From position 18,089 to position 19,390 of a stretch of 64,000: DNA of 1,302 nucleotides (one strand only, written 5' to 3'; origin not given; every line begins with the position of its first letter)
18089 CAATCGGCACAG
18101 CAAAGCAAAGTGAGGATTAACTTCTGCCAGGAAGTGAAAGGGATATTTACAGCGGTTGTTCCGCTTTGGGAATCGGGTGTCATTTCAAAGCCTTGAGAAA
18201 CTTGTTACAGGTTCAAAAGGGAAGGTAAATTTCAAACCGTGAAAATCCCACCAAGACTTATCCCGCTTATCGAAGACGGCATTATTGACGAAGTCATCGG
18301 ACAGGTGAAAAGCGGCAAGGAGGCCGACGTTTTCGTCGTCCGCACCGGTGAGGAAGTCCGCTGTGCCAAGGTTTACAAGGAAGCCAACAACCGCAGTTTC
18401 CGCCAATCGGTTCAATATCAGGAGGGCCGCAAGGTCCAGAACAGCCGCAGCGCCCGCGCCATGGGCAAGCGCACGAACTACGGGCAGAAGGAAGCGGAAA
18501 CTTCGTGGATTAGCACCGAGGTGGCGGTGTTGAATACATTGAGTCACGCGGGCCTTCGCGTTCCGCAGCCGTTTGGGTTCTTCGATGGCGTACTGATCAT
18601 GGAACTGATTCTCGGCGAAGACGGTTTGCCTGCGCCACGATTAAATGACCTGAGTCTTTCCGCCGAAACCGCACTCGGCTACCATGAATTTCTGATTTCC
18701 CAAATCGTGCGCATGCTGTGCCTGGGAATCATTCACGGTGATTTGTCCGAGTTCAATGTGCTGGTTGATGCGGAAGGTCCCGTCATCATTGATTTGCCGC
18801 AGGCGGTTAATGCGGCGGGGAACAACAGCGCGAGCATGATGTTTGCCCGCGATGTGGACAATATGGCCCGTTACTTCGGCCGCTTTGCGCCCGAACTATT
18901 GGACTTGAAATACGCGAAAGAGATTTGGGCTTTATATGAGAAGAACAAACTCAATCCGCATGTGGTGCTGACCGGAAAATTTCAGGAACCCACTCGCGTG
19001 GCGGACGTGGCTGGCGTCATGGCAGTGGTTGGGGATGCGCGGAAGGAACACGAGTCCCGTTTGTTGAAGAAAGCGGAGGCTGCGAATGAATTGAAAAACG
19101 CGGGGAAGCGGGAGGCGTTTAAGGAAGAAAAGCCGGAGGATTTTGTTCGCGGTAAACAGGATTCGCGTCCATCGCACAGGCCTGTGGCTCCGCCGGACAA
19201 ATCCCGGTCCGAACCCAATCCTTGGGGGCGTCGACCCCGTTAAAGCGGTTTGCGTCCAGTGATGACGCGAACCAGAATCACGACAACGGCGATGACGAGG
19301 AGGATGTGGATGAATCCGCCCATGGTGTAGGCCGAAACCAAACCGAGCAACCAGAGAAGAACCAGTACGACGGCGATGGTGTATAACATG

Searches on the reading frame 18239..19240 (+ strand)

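Call 67: search_protein_families(library=pfam, proteins=[window:18239-19240:+], max_evalue=0.01)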
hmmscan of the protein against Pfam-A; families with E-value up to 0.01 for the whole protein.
window:18239-19240:+ (334 aa): 4 families
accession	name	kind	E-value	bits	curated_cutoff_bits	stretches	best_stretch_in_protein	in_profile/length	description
PF01163.29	RIO1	-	2e-39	135.6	22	1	31-223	2-184/187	RIO domain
PF19974.5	TCAD9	-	1.6e-05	24.7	40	1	30-185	202-320/429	Ternary complex associated domain 9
PF01636.29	APH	-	6e-05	23.3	23.2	1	163-189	169-197/239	Phosphotransferase enzyme family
PF06293.20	Kdo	-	0.0032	17.4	21.3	0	43-113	8-80/207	Lipopolysaccharide kinase (Kdo/WaaP) family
